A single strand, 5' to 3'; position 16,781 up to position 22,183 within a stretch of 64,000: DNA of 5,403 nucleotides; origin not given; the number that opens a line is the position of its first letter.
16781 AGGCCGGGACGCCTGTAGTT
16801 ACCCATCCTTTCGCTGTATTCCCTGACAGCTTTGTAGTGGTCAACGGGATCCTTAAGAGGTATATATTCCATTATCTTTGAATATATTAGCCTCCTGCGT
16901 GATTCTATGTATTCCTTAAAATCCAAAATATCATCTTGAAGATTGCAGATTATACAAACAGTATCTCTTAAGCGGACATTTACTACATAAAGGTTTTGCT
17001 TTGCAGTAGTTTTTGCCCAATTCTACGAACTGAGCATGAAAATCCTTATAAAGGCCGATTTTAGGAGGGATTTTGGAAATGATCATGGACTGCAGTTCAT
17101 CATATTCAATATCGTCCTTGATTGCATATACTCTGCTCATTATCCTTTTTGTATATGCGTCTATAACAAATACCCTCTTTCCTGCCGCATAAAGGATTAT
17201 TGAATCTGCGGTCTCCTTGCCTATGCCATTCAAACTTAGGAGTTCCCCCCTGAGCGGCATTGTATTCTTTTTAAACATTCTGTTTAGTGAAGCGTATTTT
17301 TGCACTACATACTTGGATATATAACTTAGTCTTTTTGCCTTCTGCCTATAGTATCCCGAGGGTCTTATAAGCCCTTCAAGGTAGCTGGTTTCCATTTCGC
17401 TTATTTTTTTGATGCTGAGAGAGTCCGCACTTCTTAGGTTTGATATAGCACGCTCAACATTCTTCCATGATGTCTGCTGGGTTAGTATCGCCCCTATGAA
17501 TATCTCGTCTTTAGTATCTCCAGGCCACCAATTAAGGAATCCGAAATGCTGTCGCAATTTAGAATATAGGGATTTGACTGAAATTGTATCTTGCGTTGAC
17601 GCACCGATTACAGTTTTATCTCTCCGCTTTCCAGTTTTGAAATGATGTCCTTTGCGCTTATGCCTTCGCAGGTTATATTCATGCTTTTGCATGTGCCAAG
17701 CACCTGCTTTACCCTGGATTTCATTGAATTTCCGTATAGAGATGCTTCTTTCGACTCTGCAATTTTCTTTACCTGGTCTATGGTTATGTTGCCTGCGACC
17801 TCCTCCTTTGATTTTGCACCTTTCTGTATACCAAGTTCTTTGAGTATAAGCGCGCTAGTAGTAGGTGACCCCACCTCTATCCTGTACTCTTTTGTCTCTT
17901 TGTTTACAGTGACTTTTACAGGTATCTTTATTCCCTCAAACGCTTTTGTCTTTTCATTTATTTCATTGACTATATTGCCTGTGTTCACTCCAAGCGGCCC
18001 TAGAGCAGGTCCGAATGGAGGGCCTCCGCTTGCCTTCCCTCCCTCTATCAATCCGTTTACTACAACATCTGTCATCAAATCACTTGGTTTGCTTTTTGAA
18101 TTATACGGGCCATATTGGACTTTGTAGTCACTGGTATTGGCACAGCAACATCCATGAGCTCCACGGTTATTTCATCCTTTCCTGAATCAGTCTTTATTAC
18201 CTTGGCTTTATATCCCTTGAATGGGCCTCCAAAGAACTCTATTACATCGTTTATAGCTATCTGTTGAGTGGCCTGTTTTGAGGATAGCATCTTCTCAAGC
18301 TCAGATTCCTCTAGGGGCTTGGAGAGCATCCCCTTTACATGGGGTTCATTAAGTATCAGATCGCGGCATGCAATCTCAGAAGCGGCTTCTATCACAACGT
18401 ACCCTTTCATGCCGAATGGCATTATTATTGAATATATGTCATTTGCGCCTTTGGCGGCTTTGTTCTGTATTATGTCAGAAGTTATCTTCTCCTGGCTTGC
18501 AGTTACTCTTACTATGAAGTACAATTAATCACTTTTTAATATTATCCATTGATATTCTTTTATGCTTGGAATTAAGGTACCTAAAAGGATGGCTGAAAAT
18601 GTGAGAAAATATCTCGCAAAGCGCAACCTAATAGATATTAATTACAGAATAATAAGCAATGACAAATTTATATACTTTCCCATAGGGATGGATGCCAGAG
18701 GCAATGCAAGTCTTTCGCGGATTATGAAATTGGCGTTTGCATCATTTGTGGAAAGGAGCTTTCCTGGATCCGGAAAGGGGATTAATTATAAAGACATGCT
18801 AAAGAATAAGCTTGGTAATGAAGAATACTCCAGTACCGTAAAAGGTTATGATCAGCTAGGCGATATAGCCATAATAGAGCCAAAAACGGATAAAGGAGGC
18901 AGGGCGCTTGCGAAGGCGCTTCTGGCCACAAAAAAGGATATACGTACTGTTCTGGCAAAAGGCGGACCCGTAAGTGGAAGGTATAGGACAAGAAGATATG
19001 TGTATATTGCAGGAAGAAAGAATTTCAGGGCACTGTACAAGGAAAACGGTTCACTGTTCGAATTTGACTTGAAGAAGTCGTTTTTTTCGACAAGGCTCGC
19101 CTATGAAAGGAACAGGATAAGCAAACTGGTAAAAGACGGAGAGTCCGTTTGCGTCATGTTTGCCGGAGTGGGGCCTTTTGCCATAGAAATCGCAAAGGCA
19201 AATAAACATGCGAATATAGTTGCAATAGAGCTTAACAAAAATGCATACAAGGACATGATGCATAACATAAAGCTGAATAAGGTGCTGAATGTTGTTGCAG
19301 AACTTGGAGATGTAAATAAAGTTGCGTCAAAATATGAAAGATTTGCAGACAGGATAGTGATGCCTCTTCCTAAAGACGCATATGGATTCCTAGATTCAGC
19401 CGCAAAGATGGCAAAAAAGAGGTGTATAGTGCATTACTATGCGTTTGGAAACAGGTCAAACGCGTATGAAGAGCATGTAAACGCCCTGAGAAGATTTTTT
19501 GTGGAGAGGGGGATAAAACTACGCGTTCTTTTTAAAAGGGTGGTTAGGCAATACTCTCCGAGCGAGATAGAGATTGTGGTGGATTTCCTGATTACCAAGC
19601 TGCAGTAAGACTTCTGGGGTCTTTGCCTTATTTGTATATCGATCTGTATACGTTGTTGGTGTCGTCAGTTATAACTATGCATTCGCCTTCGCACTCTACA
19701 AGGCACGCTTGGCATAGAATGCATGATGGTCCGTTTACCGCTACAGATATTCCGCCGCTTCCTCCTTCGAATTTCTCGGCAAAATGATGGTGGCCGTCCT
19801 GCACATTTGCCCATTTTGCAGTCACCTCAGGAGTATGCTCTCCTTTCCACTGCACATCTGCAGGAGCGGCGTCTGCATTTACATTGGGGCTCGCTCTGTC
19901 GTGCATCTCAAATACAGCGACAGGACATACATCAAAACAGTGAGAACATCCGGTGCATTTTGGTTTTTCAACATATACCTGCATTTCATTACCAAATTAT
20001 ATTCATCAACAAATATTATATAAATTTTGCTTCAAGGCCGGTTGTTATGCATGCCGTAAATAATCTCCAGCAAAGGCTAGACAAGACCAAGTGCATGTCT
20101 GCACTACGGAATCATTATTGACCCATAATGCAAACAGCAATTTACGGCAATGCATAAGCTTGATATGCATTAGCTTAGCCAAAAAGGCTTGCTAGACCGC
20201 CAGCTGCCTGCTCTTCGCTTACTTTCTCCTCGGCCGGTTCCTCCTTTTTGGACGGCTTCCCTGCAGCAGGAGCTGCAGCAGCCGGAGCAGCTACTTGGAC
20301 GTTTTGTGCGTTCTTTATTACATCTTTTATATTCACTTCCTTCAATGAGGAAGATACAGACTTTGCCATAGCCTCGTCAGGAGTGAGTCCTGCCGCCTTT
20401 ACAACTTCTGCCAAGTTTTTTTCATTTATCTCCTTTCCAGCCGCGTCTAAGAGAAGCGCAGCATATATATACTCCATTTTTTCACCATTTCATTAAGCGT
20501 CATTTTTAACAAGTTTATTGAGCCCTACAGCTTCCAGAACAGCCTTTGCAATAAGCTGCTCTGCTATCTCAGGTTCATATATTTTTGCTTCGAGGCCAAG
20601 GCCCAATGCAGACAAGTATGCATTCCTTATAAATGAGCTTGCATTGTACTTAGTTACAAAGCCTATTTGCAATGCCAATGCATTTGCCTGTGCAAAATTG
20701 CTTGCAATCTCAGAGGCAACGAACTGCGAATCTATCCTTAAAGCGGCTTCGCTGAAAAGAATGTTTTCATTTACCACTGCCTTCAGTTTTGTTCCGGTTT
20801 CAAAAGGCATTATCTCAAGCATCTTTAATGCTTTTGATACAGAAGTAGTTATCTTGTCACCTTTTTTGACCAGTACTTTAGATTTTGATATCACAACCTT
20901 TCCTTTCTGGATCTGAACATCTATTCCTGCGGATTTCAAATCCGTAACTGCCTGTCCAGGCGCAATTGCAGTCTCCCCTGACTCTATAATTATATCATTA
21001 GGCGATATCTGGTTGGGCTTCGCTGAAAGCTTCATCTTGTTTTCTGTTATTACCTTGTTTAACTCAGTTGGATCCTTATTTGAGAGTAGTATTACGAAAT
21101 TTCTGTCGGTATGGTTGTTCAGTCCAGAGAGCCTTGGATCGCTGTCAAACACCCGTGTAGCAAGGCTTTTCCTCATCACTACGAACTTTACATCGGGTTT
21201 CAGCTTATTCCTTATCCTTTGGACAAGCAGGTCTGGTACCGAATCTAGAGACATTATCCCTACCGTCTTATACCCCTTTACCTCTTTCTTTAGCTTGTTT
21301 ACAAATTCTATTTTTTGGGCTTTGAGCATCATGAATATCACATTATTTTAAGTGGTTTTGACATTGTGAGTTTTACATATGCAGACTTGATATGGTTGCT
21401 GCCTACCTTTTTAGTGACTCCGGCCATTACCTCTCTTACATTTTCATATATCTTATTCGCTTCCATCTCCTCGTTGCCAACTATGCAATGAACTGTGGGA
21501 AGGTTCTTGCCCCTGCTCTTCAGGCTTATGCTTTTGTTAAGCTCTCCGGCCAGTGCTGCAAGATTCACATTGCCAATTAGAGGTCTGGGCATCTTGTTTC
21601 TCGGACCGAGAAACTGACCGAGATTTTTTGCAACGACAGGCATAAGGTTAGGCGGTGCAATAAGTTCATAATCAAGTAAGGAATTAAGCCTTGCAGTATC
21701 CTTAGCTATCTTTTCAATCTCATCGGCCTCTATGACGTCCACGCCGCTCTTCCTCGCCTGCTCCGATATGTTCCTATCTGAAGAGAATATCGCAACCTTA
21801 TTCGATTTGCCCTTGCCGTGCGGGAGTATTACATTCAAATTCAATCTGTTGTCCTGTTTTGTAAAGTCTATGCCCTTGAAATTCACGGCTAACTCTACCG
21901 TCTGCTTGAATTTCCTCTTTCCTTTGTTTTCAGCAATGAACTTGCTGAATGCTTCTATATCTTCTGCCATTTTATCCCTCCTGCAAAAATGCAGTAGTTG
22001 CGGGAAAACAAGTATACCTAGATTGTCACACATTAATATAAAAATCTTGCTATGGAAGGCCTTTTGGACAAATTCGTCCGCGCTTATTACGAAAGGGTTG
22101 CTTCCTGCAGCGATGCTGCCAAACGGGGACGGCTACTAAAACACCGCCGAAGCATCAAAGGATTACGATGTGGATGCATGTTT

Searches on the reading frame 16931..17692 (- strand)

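Call 87: search_protein_families(library=pfam, proteins=[window:16931-17692:-], max_evalue=0.001)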
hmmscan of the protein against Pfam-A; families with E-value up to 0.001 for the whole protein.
window:16931-17692:- (253 aa): 1 family
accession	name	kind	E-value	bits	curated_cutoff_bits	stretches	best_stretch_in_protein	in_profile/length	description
PF00730.31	HhH-GPD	-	8.5e-20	71.5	26.2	1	66-203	1-101/108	HhH-GPD superfamily base excision DNA repair protein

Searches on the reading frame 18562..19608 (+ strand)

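Call 17: search_protein_families(library=pfam, proteins=[window:18562-19608:+], max_evalue=0.001)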
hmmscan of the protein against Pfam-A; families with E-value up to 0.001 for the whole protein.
window:18562-19608:+ (348 aa): 4 families
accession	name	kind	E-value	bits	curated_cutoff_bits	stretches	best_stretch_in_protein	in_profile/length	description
PF02475.24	TRM5-TYW2_MTfase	-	2.5e-43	148.3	28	1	159-316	3-159/164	TRM5/TYW2 methyltransferase domain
PF18093.7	Trm5_N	-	1.1e-13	51.2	22.7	1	3-42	1-40/47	tRNA methyltransferase 5 N-terminal domain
PF25133.1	TYW2_N_2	-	6e-13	49.2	27.7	1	77-153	2-78/79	TYW2 N-terminal domain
PF13847.12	Methyltransf_31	-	0.00024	21.3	27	1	191-259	2-71/145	Methyltransferase domain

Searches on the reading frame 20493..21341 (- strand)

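Call 18: search_protein_families(library=pfam, proteins=[window:20493-21341:-], max_evalue=0.001)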
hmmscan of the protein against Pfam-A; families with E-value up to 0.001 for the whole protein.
window:20493-21341:- (282 aa): 2 families
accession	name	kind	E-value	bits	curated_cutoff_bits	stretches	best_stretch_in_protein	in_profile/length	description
PF17777.6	RL10P_insert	-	2.8e-15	56.4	29.1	1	107-177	1-71/71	Insertion domain in 60S ribosomal protein L10P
PF00466.25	Ribosomal_L10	-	1.4e-13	51.2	22.8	1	6-101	2-98/100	Ribosomal protein L10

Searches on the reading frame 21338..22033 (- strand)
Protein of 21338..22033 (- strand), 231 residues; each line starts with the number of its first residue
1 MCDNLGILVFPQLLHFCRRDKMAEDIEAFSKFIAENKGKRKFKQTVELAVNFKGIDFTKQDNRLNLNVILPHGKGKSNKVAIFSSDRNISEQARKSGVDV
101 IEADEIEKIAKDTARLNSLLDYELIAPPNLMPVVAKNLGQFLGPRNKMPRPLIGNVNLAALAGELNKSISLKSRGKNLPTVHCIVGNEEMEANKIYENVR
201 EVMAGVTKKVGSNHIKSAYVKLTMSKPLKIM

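Call 18: search_protein_families(library=pfam, proteins=[window:21338-22033:-], max_evalue=0.001)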
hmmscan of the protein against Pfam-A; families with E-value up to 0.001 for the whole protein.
window:21338-22033:- (231 aa): 1 family
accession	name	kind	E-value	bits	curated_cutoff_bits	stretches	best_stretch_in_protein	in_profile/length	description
PF00687.26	Ribosomal_L1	-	5.9e-36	124.3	32.2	1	39-225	6-197/198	Ribosomal protein L1p/L10e family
